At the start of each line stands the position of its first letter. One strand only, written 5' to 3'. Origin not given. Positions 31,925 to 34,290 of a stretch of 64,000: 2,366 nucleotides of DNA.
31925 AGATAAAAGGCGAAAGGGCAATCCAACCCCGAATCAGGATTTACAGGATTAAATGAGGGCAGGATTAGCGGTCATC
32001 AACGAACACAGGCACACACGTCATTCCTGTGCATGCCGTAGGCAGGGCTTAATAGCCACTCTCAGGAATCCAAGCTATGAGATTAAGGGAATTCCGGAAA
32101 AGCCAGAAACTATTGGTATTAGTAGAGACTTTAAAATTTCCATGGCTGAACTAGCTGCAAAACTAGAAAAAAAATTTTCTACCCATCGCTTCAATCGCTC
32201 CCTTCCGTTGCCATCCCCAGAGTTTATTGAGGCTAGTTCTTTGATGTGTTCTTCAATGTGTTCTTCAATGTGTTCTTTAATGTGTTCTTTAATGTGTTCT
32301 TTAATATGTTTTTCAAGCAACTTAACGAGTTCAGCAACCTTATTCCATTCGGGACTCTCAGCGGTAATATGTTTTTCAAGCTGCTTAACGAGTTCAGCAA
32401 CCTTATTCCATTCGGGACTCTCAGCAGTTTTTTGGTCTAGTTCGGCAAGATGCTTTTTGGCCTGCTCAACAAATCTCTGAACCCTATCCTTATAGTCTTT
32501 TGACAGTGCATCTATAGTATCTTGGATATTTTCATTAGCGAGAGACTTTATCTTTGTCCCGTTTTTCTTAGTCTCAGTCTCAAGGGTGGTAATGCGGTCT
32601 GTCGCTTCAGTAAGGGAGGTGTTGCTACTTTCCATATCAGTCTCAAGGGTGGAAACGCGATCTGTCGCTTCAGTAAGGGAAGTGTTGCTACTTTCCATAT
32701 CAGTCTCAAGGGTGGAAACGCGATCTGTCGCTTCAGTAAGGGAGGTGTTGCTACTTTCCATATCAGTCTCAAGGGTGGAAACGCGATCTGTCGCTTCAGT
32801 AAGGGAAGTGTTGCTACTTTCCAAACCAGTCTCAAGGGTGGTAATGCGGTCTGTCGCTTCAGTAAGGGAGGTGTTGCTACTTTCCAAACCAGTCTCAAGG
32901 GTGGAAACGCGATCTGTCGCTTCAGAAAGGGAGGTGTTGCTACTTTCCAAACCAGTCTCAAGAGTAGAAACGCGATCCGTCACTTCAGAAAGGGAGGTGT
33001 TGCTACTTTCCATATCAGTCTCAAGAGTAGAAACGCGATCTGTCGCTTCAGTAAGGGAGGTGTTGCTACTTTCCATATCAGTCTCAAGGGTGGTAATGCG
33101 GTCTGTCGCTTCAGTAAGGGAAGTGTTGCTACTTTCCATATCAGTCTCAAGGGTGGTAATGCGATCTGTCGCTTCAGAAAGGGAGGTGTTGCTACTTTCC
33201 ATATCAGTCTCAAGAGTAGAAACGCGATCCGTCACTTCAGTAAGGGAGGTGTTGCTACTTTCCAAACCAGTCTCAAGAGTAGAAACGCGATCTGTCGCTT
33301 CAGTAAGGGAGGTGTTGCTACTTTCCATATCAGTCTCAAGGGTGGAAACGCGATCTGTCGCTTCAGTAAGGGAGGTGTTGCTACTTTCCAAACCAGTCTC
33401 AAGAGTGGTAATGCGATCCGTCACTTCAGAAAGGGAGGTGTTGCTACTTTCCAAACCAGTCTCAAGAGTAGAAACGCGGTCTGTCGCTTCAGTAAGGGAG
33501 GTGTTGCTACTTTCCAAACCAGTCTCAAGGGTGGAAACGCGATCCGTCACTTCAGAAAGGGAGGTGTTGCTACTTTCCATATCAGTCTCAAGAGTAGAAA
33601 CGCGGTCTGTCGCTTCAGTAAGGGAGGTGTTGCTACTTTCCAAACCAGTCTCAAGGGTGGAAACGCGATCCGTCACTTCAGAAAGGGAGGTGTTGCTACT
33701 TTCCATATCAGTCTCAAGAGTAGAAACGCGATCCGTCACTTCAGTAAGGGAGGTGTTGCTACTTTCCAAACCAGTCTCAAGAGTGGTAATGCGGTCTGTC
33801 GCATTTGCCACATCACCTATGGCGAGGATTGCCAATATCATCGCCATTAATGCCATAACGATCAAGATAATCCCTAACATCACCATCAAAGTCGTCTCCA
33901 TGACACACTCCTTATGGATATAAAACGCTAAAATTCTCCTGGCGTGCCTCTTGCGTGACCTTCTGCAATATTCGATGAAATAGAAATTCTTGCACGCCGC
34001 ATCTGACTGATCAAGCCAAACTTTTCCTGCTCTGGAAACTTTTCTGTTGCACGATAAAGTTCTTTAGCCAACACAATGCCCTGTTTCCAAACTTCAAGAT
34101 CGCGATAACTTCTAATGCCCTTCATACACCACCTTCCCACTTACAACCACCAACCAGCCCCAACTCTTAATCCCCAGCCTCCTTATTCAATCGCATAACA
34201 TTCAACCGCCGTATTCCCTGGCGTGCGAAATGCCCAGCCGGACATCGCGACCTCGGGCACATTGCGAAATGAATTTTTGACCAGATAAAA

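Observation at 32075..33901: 608-aa membrane-anchored protein made of 19.5 near-identical 21-aa (three-heptad) repeats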

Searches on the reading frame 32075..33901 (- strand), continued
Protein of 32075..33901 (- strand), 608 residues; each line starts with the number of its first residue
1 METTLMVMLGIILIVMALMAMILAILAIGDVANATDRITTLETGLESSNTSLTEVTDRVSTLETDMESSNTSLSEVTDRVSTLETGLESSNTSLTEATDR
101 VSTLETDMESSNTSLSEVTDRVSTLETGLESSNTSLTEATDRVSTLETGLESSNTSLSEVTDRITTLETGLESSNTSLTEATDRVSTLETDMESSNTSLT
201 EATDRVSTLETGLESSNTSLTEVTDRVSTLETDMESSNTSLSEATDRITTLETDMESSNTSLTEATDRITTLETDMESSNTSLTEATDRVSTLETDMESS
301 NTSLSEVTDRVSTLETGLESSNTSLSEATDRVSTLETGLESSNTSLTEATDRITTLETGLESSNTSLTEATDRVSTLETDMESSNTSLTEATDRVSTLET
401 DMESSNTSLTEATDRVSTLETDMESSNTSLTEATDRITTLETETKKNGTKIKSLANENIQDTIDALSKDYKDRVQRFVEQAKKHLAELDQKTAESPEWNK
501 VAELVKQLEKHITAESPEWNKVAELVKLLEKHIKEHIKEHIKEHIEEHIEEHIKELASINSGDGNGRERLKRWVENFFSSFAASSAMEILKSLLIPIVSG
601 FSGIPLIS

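Call 78: search_dna_similar(query=window:32075-33901:-, collection=phages, mode=protein, max_rows=8)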
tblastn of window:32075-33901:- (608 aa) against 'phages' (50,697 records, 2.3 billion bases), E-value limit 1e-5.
Records with a match: 9; places in all: 12; records where one place covers at least 80% of the query: 0.
Best place of each record, by identity: <60% 9.
By first word of the organism name: Escherichia 3; Enterobacteria 2; Streptococcus 1; phage 1; Shigella 1; Lactobacillus 1.
By host as written in the record: Escherichia coli strain 8099 2; Escherichia coli BL21(DE3) 2; Streptococcus equinus 2B 1; Escherichia coli B-01 1; - 1; Escherichia coli XL1 Blue 1; Limosilactobacillus fermentum IMAU32646 1.
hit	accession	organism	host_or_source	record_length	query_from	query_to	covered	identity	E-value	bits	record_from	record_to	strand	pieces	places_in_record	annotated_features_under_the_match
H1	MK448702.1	Streptococcus phage Javan199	Streptococcus equinus 2B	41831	47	470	70%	30.9%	1e-17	94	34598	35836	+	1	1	endopeptidase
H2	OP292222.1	Escherichia phage Esco_phi_B-01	Escherichia coli B-01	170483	42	446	67%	27.5%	6e-10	69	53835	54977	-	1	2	record has no annotation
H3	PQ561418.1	phage Ec2-ASingh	-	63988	42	446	67%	26.8%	1e-9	67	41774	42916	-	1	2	record has no annotation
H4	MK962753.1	Shigella phage JK32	Escherichia coli XL1 Blue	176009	62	430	61%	24.7%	4e-6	56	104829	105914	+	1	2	tropomyosin-like protein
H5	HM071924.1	Escherichia phage IME08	Escherichia coli strain 8099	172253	171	446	45%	27.6%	2e-6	57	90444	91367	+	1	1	wac: Wac fibritin neck whiskers protein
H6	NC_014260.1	Escherichia phage IME08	Escherichia coli strain 8099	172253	171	446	45%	27.6%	2e-6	57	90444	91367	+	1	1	wac: fibritin neck whisker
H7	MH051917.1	Enterobacteria phage vB_EcoM_IME341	Escherichia coli BL21(DE3)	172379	171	446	45%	27.6%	4e-6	56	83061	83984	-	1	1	fibritin neck whiskers protein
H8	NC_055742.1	Enterobacteria phage vB_EcoM_IME341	Escherichia coli BL21(DE3)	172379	171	446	45%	27.6%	4e-6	56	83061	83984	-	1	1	fibritin neck whisker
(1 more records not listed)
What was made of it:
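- On Phage tail fibre / fibritin: Phage matches are 25-31% identical and confined to coiled coil (call 78).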

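Call 79: search_dna_similar(query=window:32075-33901:-, collection=plasmids, mode=protein, max_rows=8)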
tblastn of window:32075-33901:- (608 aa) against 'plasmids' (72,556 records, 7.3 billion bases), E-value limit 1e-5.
Records with a match: 9; places in all: 22; records where one place covers at least 80% of the query: 0.
Best place of each record, by identity: <60% 9.
By first word of the organism name: Burkholderia 7; Terrisporobacter 1; Jannaschia 1.
By predicted mobility (MOB-suite, as given by PLSDB): conjugative 6; non-mobilizable 3.
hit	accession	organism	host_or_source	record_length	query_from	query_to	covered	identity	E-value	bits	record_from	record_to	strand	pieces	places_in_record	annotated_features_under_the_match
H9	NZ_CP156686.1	Burkholderia stagnalis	Bacterial cells,soils collected in ...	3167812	34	406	61%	29.9%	1e-8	124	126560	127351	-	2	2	none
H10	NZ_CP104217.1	Burkholderia gladioli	tissue sample,Dendrobium officinale ...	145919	33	390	59%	28.3%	2e-6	59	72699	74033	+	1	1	YadA-like family protein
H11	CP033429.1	Burkholderia gladioli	Fermented corn meal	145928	33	390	59%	28.3%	2e-6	59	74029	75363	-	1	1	adhesin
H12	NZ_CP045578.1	Burkholderia gladioli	Oryza sativa,Cell culture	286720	36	446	68%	24.5%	2e-8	65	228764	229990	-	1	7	hypothetical protein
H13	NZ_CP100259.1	Burkholderia glumae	cell culture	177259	36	454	69%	24.0%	1e-11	76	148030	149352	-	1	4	hypothetical protein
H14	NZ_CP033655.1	Burkholderia glumae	bacterial cell,diseased rice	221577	36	454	69%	24.0%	1e-11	76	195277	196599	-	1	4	hypothetical protein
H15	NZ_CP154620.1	Terrisporobacter petrolearius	cell culture,horse feces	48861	34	318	47%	32.6%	9e-7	60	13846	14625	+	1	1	pLS20_p028 family conjugation system transmembrane protein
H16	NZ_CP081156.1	Jannaschia sp. M317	-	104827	44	370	54%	28.4%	3e-7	62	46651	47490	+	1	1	hypothetical protein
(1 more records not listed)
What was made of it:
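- Tried and rejected: tblastn against the phage and plasmid collections found only 24-33% identical coiled-coil analogues (calls 78, 79).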

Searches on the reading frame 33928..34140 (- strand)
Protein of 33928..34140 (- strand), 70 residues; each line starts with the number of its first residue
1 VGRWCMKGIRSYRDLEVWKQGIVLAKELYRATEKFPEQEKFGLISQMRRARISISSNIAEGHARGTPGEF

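Call 5: search_protein_families(library=pfam, proteins=[window:33928-34140:-], max_evalue=0.01)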
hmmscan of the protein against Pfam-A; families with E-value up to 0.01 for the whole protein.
window:33928-34140:- (70 aa): 1 family
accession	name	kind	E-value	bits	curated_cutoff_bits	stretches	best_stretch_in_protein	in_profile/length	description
PF05635.17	23S_rRNA_IVP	-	1e-19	71.2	33.8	1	13-70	1-58/106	23S rRNA-intervening sequence protein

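Call 15: search_protein_families(library=phrogs, proteins=[window:33928-34140:-], max_evalue=0.01)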
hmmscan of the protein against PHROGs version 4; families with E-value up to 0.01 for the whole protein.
window:33928-34140:- (70 aa): 0 families

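Call 16: search_protein_families(library=padloc, proteins=[window:33928-34140:-], max_evalue=0.01)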
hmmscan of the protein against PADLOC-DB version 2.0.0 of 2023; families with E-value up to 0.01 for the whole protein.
window:33928-34140:- (70 aa): 0 families

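Call 17: search_protein_families(library=ncbifam, proteins=[window:33928-34140:-], max_evalue=0.01)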
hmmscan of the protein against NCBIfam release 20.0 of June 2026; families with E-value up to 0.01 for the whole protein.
window:33928-34140:- (70 aa): 3 families
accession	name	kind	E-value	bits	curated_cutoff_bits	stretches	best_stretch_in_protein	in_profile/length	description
NF008911.0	PRK12275.1-2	subfamily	5.4e-22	78.5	137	1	9-70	1-62/118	hypothetical protein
TIGR02436.1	TIGR02436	subfamily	1.1e-16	60.9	24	1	17-70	1-54/109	four helix bundle protein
NF008912.0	PRK12275.1-6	subfamily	5.8e-13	48.9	124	1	11-67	2-55/117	hypothetical protein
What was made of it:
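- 33928..34140 (-): Truncated four-helix-bundle (23S rRNA IVS protein family) gene, 70 aa, immediately upstream. PF05635 and TIGR02436 cover only the first half of their profiles (calls 5, 17).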
